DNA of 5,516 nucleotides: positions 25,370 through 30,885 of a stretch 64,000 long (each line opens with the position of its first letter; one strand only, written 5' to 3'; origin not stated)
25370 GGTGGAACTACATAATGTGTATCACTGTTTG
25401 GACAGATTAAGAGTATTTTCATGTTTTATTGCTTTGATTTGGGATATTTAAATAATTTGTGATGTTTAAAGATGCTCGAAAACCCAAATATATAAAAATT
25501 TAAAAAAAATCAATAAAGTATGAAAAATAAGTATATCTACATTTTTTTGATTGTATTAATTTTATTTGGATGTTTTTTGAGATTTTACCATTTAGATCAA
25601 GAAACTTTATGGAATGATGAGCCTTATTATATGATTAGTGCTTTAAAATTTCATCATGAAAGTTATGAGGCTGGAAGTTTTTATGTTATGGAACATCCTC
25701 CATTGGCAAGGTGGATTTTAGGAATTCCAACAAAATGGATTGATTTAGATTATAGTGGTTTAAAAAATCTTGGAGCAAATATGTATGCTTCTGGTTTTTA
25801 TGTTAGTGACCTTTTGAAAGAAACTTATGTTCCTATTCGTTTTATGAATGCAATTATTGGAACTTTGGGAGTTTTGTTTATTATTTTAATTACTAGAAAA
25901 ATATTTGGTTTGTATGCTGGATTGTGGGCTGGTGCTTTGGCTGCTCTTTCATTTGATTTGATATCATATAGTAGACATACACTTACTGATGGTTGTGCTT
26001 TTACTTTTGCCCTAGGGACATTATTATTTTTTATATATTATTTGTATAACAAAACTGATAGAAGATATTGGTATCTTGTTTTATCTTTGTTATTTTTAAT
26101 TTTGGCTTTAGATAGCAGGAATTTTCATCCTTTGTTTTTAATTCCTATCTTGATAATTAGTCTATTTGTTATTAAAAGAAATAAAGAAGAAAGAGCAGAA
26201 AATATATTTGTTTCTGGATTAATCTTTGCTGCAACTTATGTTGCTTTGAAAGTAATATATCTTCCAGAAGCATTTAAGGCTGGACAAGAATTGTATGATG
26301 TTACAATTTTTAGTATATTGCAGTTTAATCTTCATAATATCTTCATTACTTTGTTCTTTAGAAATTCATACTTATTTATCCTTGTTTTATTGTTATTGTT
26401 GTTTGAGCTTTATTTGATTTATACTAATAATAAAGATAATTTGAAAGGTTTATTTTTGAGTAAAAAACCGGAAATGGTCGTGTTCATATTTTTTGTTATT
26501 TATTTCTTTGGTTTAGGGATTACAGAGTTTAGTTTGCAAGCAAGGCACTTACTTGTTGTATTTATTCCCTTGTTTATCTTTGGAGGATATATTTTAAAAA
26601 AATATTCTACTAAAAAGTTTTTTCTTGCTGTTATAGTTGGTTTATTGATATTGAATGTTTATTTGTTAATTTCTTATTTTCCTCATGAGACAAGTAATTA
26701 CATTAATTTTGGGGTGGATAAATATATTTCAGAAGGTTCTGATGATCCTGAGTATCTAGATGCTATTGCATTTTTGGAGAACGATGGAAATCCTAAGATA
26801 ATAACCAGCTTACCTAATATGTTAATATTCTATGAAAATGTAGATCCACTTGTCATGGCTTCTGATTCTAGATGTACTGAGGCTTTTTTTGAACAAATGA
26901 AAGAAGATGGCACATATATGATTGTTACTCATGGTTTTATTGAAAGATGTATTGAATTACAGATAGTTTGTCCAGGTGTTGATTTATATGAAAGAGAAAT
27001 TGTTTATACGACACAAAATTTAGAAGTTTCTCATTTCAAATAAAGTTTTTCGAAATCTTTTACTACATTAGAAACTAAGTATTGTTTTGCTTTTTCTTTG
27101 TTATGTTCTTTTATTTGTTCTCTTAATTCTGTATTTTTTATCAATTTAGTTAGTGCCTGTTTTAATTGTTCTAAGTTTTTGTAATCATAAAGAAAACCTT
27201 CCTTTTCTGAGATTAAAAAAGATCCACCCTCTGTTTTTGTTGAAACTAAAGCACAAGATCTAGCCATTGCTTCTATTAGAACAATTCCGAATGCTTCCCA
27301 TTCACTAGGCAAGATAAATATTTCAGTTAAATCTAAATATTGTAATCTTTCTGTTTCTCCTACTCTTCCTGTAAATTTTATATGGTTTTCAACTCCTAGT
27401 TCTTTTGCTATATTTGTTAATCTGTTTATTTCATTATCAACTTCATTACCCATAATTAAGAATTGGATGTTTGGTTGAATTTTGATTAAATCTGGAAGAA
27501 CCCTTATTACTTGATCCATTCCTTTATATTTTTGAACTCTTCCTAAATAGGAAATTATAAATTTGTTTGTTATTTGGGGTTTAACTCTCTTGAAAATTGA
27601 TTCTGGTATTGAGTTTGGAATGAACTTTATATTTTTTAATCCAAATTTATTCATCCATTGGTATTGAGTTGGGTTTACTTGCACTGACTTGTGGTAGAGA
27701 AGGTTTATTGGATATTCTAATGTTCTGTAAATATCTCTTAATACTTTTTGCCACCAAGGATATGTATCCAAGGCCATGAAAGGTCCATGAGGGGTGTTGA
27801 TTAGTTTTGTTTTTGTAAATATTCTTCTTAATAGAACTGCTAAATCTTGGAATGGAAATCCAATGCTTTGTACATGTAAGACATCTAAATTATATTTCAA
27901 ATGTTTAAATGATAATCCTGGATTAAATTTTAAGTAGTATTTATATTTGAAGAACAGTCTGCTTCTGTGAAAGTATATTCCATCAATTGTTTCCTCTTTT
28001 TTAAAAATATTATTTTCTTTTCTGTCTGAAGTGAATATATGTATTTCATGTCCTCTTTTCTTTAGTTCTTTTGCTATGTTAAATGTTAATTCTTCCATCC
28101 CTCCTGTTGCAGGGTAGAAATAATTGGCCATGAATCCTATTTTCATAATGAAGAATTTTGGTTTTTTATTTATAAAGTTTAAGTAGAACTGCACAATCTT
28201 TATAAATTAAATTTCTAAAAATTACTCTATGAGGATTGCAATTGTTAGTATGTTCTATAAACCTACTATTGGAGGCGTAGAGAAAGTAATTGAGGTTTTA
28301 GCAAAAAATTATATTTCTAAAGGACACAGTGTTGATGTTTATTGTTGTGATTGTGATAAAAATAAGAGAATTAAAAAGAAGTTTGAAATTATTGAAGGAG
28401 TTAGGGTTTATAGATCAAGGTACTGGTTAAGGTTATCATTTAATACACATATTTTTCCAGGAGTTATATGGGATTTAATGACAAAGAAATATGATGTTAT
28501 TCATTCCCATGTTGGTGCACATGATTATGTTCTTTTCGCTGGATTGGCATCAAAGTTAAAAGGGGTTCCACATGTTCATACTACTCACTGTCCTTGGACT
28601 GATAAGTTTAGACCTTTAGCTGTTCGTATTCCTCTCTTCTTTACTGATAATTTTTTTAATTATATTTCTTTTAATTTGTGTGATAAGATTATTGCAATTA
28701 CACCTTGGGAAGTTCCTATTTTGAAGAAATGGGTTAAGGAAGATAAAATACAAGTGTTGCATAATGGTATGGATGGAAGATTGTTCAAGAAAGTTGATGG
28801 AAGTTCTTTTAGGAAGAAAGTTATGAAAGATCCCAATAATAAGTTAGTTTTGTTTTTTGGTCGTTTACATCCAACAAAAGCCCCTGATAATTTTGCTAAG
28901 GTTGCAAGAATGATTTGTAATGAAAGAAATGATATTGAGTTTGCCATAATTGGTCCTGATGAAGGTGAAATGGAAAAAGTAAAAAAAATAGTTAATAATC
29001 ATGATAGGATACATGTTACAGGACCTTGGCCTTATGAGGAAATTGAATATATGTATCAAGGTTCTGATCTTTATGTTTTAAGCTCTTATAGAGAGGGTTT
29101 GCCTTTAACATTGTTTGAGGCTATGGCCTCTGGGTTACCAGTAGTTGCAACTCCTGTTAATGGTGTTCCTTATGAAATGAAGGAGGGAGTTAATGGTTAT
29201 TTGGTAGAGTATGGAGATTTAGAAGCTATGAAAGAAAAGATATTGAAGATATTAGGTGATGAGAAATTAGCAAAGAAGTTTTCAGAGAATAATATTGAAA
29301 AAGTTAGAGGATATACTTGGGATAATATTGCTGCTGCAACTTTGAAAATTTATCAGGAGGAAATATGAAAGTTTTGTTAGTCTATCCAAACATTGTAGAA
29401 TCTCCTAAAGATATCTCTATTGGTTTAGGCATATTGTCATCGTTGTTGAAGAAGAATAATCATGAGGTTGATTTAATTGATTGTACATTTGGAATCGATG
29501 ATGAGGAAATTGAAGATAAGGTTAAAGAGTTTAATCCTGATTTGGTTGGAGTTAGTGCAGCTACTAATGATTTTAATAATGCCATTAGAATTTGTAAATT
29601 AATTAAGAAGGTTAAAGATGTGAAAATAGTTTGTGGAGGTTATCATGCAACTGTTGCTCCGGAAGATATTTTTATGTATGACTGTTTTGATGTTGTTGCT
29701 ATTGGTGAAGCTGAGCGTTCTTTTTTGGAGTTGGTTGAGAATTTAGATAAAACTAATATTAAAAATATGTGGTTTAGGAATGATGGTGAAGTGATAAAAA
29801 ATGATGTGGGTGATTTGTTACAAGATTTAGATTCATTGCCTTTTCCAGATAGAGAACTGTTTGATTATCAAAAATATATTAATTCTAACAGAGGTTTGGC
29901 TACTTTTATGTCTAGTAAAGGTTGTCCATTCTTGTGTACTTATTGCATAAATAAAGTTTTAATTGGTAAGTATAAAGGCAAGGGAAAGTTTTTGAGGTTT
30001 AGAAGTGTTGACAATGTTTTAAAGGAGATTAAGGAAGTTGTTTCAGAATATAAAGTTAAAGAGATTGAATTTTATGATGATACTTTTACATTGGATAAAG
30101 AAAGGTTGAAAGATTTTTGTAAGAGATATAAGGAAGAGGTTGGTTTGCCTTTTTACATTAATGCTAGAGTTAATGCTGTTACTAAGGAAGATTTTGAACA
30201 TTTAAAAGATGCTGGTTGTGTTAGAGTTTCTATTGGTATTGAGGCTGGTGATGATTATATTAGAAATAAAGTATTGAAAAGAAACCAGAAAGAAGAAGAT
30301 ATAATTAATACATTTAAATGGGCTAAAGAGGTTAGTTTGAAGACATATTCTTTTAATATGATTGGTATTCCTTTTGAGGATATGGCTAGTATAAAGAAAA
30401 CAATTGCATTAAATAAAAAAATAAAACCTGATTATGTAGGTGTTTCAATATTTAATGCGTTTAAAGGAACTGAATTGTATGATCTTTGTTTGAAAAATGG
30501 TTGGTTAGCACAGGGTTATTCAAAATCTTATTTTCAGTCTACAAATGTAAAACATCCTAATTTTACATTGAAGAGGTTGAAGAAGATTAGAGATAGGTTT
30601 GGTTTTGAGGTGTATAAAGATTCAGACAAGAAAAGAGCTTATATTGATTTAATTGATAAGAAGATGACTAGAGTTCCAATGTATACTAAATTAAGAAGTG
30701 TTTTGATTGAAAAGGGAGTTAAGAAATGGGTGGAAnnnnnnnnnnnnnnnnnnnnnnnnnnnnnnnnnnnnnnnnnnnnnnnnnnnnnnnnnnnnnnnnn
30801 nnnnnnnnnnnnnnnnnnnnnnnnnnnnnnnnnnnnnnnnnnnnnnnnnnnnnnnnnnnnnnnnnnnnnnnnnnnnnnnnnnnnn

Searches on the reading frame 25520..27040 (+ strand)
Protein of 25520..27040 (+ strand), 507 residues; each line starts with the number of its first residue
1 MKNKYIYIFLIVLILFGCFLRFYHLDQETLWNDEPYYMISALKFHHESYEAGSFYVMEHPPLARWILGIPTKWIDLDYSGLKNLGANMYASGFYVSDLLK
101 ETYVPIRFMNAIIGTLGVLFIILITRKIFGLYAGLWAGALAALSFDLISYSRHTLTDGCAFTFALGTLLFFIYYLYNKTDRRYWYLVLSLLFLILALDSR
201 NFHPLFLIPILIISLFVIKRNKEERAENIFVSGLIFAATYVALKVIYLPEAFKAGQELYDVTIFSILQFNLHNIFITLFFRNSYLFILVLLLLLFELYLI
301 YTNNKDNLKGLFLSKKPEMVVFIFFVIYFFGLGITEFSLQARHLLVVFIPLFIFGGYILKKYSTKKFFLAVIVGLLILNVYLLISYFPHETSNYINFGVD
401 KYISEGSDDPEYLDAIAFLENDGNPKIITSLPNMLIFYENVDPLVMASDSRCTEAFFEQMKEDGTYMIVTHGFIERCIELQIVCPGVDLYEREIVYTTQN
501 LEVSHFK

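Call 6: search_protein_families(library=pfam, proteins=[window:25520-27040:+], max_evalue=0.001)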
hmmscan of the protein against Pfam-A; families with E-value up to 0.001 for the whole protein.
window:25520-27040:+ (507 aa): 2 families
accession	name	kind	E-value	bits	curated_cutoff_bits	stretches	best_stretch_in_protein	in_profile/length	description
PF13231.12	PMT_2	-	4.7e-08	33.8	26.1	1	98-238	16-151/160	Dolichyl-phosphate-mannose-protein mannosyltransferase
PF02366.24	PMT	-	8.8e-07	29.2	22.7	1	15-197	5-177/245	Dolichyl-phosphate-mannose-protein mannosyltransferase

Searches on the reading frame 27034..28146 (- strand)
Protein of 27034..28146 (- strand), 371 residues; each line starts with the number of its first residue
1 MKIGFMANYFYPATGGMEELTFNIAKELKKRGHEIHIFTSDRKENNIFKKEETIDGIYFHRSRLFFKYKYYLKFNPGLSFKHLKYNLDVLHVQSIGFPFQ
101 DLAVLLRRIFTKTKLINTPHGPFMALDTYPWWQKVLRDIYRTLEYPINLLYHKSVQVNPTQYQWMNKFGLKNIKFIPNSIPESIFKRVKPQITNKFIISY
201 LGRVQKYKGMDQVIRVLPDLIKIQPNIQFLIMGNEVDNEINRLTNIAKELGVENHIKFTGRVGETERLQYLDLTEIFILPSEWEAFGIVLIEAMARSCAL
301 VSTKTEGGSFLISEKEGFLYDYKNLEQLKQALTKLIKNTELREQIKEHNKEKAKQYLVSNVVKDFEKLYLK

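Call 70: search_protein_families(library=pfam, proteins=[window:27034-28146:-], max_evalue=0.0001)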
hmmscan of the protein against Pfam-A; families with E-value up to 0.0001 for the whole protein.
window:27034-28146:- (371 aa): 6 families
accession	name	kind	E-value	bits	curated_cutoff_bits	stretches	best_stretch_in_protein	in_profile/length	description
PF00534.26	Glycos_transf_1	-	3.2e-35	121.6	26.4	1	187-351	6-171/172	Glycosyl transferases group 1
PF13692.12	Glyco_trans_1_4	-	1.1e-25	91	27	1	196-338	2-142/142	Glycosyl transferases group 1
PF13439.12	Glyco_transf_4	-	2e-15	57.7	28.5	1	15-180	2-166/170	Glycosyltransferase Family 4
PF13579.12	Glyco_trans_4_4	-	5.4e-07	30.5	29.7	1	15-139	1-119/158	Glycosyl transferase 4-like domain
PF20706.3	GT4-conflict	-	1.1e-05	25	26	0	187-305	189-313/385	Family 4 Glycosyltransferase in conflict systems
PF13477.12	Glyco_trans_4_2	-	2e-05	25.2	23.4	1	20-122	12-109/139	Glycosyl transferase 4-like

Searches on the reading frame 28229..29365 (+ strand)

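Call 70: search_protein_families(library=pfam, proteins=[window:28229-29365:+], max_evalue=0.0001)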
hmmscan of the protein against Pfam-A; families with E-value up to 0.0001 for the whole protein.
window:28229-29365:+ (379 aa): 6 families
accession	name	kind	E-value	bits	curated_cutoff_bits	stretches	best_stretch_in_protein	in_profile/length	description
PF00534.26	Glycos_transf_1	-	4e-38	131.1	26.4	1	194-356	5-170/172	Glycosyl transferases group 1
PF13692.12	Glyco_trans_1_4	-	1.8e-31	109.7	27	1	205-344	2-142/142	Glycosyl transferases group 1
PF13439.12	Glyco_transf_4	-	6.5e-23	82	28.5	1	14-182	1-167/170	Glycosyltransferase Family 4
PF13579.12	Glyco_trans_4_4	-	1.1e-13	52.2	29.7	1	15-180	1-158/158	Glycosyl transferase 4-like domain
PF20706.3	GT4-conflict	-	1.2e-08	34.8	26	1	200-368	193-382/385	Family 4 Glycosyltransferase in conflict systems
PF13524.12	Glyco_trans_1_2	-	3.4e-07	30.7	25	1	232-372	11-143/144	Glycosyl transferase-like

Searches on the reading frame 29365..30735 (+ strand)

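Call 70: search_protein_families(library=pfam, proteins=[window:29365-30735:+], max_evalue=0.0001)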
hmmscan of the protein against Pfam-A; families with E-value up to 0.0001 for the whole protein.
window:29365-30735:+ (457 aa): 2 families
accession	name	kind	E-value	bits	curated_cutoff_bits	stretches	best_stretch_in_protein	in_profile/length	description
PF04055.27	Radical_SAM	-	1.8e-25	90.5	29.5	1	184-348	4-164/166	Radical SAM superfamily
PF02310.24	B12-binding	-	1.1e-22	80.5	32.1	1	18-123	14-120/121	B12 binding domain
